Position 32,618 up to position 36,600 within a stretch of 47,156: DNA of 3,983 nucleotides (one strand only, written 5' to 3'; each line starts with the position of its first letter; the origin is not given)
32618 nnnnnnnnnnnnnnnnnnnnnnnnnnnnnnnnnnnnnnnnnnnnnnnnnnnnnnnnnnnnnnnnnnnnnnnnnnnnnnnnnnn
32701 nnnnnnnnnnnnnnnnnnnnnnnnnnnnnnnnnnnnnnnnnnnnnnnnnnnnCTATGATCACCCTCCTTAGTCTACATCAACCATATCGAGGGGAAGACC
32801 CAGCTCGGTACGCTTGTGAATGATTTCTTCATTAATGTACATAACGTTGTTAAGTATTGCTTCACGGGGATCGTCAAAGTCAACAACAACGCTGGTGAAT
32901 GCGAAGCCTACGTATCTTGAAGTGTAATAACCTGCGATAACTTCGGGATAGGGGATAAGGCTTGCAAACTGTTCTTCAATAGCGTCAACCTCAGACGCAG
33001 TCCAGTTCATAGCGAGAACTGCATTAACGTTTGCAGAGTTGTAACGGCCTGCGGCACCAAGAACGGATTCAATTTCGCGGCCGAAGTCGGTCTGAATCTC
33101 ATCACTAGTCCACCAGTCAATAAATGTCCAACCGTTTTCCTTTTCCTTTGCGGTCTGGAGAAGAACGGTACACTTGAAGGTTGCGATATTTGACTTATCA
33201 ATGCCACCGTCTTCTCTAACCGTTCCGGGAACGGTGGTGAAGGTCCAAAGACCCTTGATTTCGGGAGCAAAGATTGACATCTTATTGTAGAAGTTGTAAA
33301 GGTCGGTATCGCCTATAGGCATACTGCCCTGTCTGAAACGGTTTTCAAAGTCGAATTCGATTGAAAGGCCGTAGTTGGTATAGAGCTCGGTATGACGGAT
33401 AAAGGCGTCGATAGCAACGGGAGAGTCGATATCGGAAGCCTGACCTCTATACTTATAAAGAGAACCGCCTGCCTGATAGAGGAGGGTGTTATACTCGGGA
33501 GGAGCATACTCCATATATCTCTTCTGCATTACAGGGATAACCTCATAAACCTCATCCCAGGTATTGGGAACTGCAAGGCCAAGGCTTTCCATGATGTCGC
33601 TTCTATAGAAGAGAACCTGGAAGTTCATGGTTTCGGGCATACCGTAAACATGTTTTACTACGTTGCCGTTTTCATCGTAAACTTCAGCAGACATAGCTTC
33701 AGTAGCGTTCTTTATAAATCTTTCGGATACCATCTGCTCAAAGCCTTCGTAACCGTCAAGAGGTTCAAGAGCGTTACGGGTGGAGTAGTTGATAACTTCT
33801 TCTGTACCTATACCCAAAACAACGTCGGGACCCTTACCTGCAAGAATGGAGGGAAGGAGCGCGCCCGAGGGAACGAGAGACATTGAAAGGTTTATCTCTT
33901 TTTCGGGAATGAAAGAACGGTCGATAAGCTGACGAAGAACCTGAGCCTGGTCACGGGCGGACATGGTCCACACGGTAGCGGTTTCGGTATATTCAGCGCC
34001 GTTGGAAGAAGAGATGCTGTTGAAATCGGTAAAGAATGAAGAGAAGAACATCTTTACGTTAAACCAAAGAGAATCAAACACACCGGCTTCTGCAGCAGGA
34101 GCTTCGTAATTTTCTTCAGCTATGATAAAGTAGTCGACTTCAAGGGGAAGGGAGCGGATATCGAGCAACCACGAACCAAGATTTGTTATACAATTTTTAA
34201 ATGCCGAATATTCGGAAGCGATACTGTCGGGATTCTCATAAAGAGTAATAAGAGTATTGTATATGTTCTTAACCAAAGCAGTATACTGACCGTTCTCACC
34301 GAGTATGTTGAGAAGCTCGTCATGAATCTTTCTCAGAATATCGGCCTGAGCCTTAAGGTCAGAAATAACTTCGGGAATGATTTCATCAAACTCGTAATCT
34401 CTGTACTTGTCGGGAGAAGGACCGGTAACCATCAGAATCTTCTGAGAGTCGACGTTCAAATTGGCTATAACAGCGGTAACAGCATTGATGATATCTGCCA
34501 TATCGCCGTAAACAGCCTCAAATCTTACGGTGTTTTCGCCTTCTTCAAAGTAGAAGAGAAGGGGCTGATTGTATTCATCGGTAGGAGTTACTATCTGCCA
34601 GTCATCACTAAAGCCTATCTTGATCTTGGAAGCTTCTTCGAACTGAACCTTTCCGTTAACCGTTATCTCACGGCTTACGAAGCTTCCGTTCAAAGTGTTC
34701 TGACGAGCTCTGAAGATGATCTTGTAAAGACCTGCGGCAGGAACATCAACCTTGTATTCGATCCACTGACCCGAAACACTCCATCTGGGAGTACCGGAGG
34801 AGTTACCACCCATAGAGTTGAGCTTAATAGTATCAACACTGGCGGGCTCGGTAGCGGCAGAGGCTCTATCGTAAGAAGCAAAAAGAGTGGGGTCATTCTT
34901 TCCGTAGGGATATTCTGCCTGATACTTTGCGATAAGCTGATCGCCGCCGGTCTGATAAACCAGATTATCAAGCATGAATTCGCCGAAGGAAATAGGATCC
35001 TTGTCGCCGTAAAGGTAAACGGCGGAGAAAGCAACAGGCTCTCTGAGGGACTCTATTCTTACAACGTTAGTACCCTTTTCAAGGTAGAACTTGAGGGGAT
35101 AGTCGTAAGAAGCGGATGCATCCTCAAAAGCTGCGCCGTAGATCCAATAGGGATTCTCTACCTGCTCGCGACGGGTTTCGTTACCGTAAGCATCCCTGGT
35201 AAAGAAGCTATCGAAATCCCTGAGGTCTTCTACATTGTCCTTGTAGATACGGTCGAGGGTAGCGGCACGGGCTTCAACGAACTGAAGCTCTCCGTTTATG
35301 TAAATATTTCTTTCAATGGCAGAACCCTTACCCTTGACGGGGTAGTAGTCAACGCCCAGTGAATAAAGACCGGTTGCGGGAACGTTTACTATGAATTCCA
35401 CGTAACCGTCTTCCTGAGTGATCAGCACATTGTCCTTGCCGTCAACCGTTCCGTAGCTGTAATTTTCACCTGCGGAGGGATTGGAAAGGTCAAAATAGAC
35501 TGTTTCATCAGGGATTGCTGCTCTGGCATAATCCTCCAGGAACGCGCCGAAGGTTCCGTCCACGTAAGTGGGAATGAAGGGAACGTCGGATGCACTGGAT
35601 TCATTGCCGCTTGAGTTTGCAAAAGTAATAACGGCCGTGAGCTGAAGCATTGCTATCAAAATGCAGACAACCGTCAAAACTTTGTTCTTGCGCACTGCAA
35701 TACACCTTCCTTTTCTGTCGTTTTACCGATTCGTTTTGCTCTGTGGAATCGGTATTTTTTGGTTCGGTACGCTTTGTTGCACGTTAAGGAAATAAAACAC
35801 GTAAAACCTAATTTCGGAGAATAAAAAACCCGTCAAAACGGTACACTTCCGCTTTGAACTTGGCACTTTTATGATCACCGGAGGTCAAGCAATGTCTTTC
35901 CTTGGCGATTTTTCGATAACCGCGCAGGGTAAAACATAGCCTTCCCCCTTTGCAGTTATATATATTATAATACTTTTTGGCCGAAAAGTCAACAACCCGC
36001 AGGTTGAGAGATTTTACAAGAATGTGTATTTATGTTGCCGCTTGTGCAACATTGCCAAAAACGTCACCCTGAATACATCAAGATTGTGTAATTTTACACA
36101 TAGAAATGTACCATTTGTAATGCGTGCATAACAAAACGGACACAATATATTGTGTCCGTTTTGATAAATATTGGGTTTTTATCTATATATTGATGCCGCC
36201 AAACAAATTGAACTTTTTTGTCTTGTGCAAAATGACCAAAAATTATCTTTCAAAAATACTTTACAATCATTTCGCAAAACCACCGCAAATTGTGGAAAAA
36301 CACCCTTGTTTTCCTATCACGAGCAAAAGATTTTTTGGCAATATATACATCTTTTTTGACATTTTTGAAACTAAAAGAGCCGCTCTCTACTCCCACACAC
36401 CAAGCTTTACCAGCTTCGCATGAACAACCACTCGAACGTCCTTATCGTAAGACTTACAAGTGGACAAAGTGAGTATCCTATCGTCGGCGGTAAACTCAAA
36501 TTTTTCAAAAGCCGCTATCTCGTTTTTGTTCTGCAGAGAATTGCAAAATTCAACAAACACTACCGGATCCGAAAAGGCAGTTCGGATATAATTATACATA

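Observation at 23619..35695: Eight-gene ABC-importer-like locus: two permease pairs, one giant CBM-SBP, an unknown lipoprotein in the SBP slot, and an NHL/Yip1 pair; no ATPase, regulator or glycosidase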

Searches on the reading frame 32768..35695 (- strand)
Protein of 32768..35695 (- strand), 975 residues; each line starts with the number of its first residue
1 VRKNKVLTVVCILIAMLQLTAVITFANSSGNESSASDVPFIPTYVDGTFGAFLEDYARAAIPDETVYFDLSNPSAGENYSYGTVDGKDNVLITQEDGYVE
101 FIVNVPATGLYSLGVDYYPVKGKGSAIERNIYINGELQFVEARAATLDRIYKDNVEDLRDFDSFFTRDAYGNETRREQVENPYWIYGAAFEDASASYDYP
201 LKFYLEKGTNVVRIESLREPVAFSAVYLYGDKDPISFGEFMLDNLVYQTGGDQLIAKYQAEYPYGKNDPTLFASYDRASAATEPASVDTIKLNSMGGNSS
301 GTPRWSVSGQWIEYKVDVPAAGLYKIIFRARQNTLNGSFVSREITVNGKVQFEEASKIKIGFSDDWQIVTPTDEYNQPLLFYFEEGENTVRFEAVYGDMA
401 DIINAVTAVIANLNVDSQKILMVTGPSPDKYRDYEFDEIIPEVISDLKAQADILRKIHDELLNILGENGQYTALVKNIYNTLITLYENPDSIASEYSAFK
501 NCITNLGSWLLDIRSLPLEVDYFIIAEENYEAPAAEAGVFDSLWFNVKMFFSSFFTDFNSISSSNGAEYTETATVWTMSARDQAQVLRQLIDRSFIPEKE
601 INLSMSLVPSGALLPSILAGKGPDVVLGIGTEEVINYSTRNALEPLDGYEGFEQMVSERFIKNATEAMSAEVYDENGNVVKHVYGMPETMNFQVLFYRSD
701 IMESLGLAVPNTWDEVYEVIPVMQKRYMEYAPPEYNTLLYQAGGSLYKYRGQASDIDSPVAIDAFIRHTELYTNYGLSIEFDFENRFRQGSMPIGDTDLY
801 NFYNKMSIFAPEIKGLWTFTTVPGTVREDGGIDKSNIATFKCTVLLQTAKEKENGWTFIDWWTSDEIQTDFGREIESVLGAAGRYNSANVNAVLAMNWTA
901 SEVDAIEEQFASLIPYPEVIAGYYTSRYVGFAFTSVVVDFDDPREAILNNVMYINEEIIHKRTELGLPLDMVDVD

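Call 5: search_protein_families(library=pfam, proteins=[window:32768-35695:-], max_evalue=0.01)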
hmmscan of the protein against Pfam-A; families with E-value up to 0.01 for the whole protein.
window:32768-35695:- (975 aa): 2 families
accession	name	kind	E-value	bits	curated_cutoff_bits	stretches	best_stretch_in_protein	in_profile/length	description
PF01547.30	SBP_bac_1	-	1.3e-16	61.9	26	1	598-868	18-306/307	Bacterial extracellular solute-binding protein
PF13416.11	SBP_bac_8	-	1.9e-12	48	27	1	614-873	29-254/279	Bacterial extracellular solute-binding protein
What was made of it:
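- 32768..35695 (-): giant substrate-binding protein, 975 aa: N-terminal signal/anchor, two CBM35/6-like beta-sandwiches, a helical stalk, and a C-terminal SBP_bac_1 domain. Pfam SBP_bac_1 E 1e-16 at aa 598-868 (call 5).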

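Call 6: search_protein_families(library=ncbifam, proteins=[window:32768-35695:-], max_evalue=0.01)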
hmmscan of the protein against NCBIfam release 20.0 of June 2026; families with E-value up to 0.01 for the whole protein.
window:32768-35695:- (975 aa): 2 families
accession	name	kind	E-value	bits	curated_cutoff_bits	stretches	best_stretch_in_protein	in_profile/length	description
TIGR03850.1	bind_CPR_0540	equivalog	6.4e-07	28.3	299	1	600-719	65-187/437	carbohydrate ABC transporter substrate-binding protein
NF053763.1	ABCarbgalBndGanS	equivalog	0.0043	15.9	700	1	655-719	110-172/420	galactooligosaccharide ABC transporter substrate-binding protein GanS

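Call 10: search_solved_structures(query=window:32768-35695:-, max_evalue=1)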
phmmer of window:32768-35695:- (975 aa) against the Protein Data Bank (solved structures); distinct sequences matched with E-value up to 1: 30.
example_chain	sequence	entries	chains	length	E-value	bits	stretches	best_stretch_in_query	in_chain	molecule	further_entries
5ysb_A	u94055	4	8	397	1.8e-09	39.3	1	571-878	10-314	Lin1841 protein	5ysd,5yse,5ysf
2hfb_A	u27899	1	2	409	1.7e-05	26.1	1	572-720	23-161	Sugar ABC transporter, sugar-binding protein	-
6pql_A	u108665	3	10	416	1.8e-05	26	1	572-720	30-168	ABC transporter sugar-binding protein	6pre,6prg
2heu_A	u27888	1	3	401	3e-05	25.3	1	587-720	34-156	Sugar ABC transporter, sugar-binding protein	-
2hq0_A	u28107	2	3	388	3.2e-05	25.2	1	590-720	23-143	Sugar ABC transporter, sugar-binding protein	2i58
4r9f_A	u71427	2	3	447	4.5e-05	24.7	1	611-714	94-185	MBP1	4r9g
3uor_A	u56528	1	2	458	0.00018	22.7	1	574-801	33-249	ABC transporter sugar binding protein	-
5iai_A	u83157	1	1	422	0.0026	18.9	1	677-873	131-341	Sugar ABC transporter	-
7nbz_A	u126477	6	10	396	0.019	16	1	673-728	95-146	Sulfoquinovosyl binding protein | Sulfoquinovosyl glycerol-binding protein SmoF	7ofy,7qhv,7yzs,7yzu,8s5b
5ci5_A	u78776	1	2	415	0.028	15.4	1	613-864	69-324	Extracellular solute-binding protein family 1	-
4ry1_A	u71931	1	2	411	0.044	14.8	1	680-727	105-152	Periplasmic solute binding protein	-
2vzp_A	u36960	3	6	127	0.059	14.4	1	290-368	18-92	EXO-BETA-D-GLUCOSAMINIDASE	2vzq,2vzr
1eu8_A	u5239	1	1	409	0.067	14.2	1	643-732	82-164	TREHALOSE/MALTOSE BINDING PROTEIN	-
2w47_A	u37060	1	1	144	0.077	14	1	307-367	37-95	LIPOLYTIC ENZYME, G-D-S-L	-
2w1w_A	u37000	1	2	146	0.08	13.9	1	307-367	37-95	LIPOLYTIC ENZYME, G-D-S-L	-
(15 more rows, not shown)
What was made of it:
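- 32768..35695 (-): Best solved relative is the Lin1841 sugar SBP, E 2e-9 (call 10).
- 34511..34936 (-): CBM35/6-like beta-sandwich 2 of the giant SBP (aa ~254-395). Weak phmmer hits to CBM35 structures (call 10).
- On CUT1 type I ABC importer (TC 3.A.1.1): Call 10: sugar SBP structures.
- Closest known: Lin1841. Same: These are the best solved sequence relatives of the C-terminal 400 aa of the giant SBP (E 2e-9 to 5e-5; call 10).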

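Call 55: find_homologous_proteins(query=window:32768-35695:-, max_evalue=0.00001)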
Query window:32768-35695:- (975 aa): 93 proteins with E <= 0.00001 among 8000 candidates.
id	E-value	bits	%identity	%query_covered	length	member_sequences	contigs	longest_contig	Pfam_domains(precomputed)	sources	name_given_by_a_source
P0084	0.0e+0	2135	95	100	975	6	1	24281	PF13416.12,PF01547.31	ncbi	-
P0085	0.0e+0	1495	67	99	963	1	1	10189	PF13416.12,PF01547.31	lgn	-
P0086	0.0e+0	1491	64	100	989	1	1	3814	PF13416.12,PF01547.31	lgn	-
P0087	0.0e+0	1326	59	100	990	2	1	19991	PF13416.12,PF01547.31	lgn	-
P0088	0.0e+0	1255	57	100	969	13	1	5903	PF13416.12,PF01547.31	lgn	-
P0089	0.0e+0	1247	57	99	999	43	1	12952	PF13416.12,PF01547.31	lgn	-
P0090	0.0e+0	1245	56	100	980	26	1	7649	PF13416.12,PF14678.13,PF01547.31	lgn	-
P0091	0.0e+0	1239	56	100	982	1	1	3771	PF13416.12,PF14678.13,PF01547.31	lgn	-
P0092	0.0e+0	1230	56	100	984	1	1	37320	PF13416.12,PF01547.31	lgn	-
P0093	0.0e+0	1192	55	97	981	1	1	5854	PF13416.12,PF01547.31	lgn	-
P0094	0.0e+0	1106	50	99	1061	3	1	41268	PF13416.12,PF01547.31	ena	-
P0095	0.0e+0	1080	51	99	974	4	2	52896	PF13416.12,PF01547.31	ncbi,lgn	-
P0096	0.0e+0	1076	50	100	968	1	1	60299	PF13416.12,PF01547.31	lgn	-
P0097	0.0e+0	1068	50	98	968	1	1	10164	PF13416.12,PF01547.31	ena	-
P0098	0.0e+0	1059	50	99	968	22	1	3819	PF13416.12,PF01547.31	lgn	-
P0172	6.5e-121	423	32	90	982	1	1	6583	PF13416.12,PF16990.12,PF01547.31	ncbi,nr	ncbi:MAG: extracellular solute-binding protein [Lachnospiraceae bacterium]|nr:extracellular solute-b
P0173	2.1e-120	421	30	99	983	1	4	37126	PF13416.12,PF16990.12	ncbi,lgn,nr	ncbi:MAG TPA: hypothetical protein DCZ91_08235 [Lachnospiraceae bacterium]|nr:hypothetical protein [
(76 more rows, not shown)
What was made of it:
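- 34511..34936 (-): Two homologues carry PF16990 (call 55).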

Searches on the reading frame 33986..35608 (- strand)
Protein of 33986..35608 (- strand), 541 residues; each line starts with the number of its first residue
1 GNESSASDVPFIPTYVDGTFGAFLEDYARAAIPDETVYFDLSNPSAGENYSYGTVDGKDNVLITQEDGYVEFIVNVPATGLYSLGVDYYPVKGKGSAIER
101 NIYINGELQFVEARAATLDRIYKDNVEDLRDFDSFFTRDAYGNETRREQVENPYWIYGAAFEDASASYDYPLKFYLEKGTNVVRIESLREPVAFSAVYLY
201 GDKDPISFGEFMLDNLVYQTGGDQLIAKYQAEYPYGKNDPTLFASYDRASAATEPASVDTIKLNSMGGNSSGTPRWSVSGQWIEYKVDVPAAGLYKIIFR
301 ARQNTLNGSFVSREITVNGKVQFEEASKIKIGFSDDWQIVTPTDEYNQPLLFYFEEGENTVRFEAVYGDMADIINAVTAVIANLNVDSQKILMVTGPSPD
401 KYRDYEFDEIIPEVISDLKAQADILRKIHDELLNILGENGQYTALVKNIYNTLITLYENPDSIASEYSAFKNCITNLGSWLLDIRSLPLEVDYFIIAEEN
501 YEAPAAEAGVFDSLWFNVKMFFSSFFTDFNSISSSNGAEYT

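Call 71: predict_structure(alignment_id=A4)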
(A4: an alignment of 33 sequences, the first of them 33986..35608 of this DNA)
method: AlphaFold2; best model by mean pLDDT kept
length: 541 residues; sequences in the alignment: 33
mean_pLDDT: 89.4   pTM: 0.86
mean pLDDT of the five models: 89.4, 88.5, 88.5, 87.6, 86.8
residues with pLDDT >= 90: 381; 70-90: 127; 50-70: 16; < 50: 17
segments of 3 or more residues with pLDDT < 50: 1-8, 533-541
pLDDT, mean of each block of 10 residues (from residue 1): 44 88 92 95 95 95 96 97 97 89 97 95 91 87 88 93 90 97 97 97 92 92 93 93 82 79 83 82 95 96 76 94 94 89 92 97 94 93 95 92 92 94 95 88 92 95 93 94 90 96 86 80 70 43 33
secondary structure, 60 per line:
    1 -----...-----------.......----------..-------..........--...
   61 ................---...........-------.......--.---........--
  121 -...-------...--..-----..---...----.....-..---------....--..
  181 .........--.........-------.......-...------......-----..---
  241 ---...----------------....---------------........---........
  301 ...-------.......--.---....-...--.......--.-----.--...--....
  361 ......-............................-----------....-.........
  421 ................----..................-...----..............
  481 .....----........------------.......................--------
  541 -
elements in order: H20-26 E46-55 E58-76 E80-90 E98-104 H111-115 E116-118 E122-124 E149-151 E156-160 E173-176 E179-189 E192-200 H208-214 E225-230 E244-246 E263-266 E282-289 E293-303 E311-317 H324-327 E329-331 E334-340 E352-354 E357-366 H368-395 H407-410 H412-436 H441-458 H467-485 E490-497 H510-532
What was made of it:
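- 32768..35695 (-): AF2 model of aa 30-570 has pLDDT 89 (call 71).
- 35009..35473 (-): CBM35/6-like beta-sandwich 1 of the giant SBP (aa ~75-229). Secondary structure from call 71.
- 34154..34507 (-): long helical bundle ('stalk', aa ~397-514) between the CBM-like modules and the SBP domain. Call 71: helices at model residues 368-485, with high pLDDT.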

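Call 74: fold_search(model_id=the predicted structure, library=pdb)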
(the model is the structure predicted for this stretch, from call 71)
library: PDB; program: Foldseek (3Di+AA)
matches with E <= 10: 684; with E <= 0.001: 74
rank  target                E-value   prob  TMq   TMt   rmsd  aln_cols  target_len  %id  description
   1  5x7o_A                1.5e-08  1.00  0.17  0.08  17.3       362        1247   13  Crystal structure of Paenibacillus sp. 598K alpha-1,6-glucosyltransferase (released 2017-07-26)
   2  5i0d_A                3.5e-07  1.00  0.17  0.09  20.1       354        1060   14  Cycloalternan-forming enzyme from Listeria monocytogenes in complex with cycloalternan (released 2016-12-14)
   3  5f7u_A                7.9e-07  1.00  0.18  0.09  20.2       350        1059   14  Cycloalternan-forming enzyme from Listeria monocytogenes in complex with pentasaccharide substrate (released 2016-09-21)
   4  8w7n                  9.3e-07  1.00  0.18  0.10  26.4       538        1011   10  Crystal structure of the in-cell Cry1Aa purified from Bacillus thuringiensis (released 2024-03-06)
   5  8a1a_A                1.5e-06  0.98  0.16  0.08  21.4       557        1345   11  Structure of a leucinostatin derivative determined by host lattice display : L1F11V1 construct (released 2022-12-07)
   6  6sh9_B                1.9e-06  0.99  0.16  0.08  20.6       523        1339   12  EngBF DARPin Fusion 4b D12 (released 2019-11-06)
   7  6qfk_A                2.9e-06  0.98  0.17  0.08  22.2       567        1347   11  EngBF DARPin Fusion 4b G10 (released 2019-11-06)
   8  8a19_A                3.5e-06  0.97  0.17  0.08  21.6       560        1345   11  Structure of a leucinostatin derivative determined by host lattice display : L1E4V1 construct (released 2022-12-07)
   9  6qep                  3.7e-06  0.99  0.18  0.09  19.2       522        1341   11  EngBF DARPin Fusion 4b H14 (released 2019-11-06)
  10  3wnk                  4.1e-06  1.00  0.19  0.15  20.1       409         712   12  Crystal Structure of Bacillus circulans T-3040 cycloisomaltooligosaccharide glucanotransferase (released 2014-02-05)
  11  4qaw_A                7.9e-06  1.00  0.19  0.19  17.5       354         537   12  Structure of modular Xyn30D from Paenibacillus barcinonensis (released 2014-10-08)
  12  4qaw_H                8.8e-06  1.00  0.18  0.18  16.6       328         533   12  Structure of modular Xyn30D from Paenibacillus barcinonensis (released 2014-10-08)
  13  4qaw_E                9.3e-06  1.00  0.18  0.19  17.3       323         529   11  Structure of modular Xyn30D from Paenibacillus barcinonensis (released 2014-10-08)
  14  3wnp_A                9.3e-06  1.00  0.18  0.15  20.3       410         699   11  D308A, F268V, D469Y, A513V, and Y515S quintuple mutant of Bacillus circulans T-3040 cycloisomaltooligosaccharide gluca (released 2014-02-05)
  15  3wno_A                1.2e-05  1.00  0.18  0.14  21.3       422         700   12  D308A mutant of Bacillus circulans T-3040 cycloisomaltooligosaccharide glucanotransferase complexed with cycloisomalto (released 2014-02-05)
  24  2w47_A                3.1e-05  1.00  0.18  0.65   8.4       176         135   16  Clostridium thermocellum CBM35 in complex with delta-4,5- anhydrogalacturonic acid (released 2009-01-27)
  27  2w1w_B                3.6e-05  1.00  0.19  0.68   8.5       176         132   16  Native structure of a family 35 carbohydrate binding module from Clostridium thermocellum (released 2009-01-20)
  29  2w1w_A                4.5e-05  1.00  0.19  0.69   8.4       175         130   16  Native structure of a family 35 carbohydrate binding module from Clostridium thermocellum (released 2009-01-20)
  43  2vzp_B                8.3e-05  1.00  0.17  0.67   4.8       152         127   18  Atomic Resolution Structure of the C-terminal CBM35 from Amycolatopsis orientalis exo-chitosanase CsxA (released 2009-01-13)
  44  2vzp_A                8.7e-05  1.00  0.18  0.69   4.0       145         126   18  Atomic Resolution Structure of the C-terminal CBM35 from Amycolatopsis orientalis exo-chitosanase CsxA (released 2009-01-13)
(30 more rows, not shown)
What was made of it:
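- The CBM35/6-like modules and a CUT1 SBP point to capture of exogenous glycan (calls 10, 74).
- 32768..35695 (-): Foldseek hits are CBM35/CBM6 (call 74).
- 35009..35473 (-): Foldseek matches 2vzp, 2w47 and 2w1w with TM 0.65-0.69 relative to the target (call 74).
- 34511..34936 (-): Calls 71, 74.
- On CBM35 / CBM6: Calls 71 and 74: isolated CBM35/CBM6 structures match with TM 0.57-0.69 relative to the target.
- CBM35/6-like modules in the SBP: calls 71, 74.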

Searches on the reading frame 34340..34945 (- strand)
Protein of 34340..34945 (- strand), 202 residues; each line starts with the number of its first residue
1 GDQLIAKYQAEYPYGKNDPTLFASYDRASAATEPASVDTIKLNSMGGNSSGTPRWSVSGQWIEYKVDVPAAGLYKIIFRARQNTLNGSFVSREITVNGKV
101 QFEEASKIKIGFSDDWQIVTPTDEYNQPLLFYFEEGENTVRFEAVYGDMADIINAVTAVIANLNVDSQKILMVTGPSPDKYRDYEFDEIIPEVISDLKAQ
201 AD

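Call 54: search_protein_families(library=pfam, proteins=[window:34340-34945:-], max_evalue=5)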
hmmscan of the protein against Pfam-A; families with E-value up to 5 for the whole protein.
window:34340-34945:- (202 aa): 3 families
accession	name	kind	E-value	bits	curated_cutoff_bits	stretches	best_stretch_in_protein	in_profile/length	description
PF03422.21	CBM_6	-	0.011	16.5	28.9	1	36-89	10-62/125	Carbohydrate binding module (family 6)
PF17993.7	HA70_C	-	0.069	13.6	25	0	144-187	7-51/135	Haemagglutinin 70 C-terminal domain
PF22806.1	M_C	-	0.16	12.8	27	1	137-180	35-78/99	Protein M, C-terminal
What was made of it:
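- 34511..34936 (-): Pfam CBM_6 E 0.011, below threshold (call 54).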

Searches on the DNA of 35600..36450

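Call 29: search_rna_families(source=window, start=35600, end=36450, threshold=evalue, max_evalue=1)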
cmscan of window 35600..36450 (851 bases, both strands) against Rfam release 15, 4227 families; matches with E-value up to 1: 3.
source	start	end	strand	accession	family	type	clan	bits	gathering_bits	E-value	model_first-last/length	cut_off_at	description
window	36131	36240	-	RF04178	BTnc005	Gene; sRNA;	-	19.6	174.8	0.056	1-205/205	no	Bacteroides sRNA BTnc005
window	36129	36166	-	RF04120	MIR5998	Gene; miRNA;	-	16.6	180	0.8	1-173/173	no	MIR5998 microRNA precursor family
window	35745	35820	+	RF02248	Six3os1_3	Gene; lncRNA;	-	14.8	40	0.34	1-75/75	no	Six3os1 conserved region 3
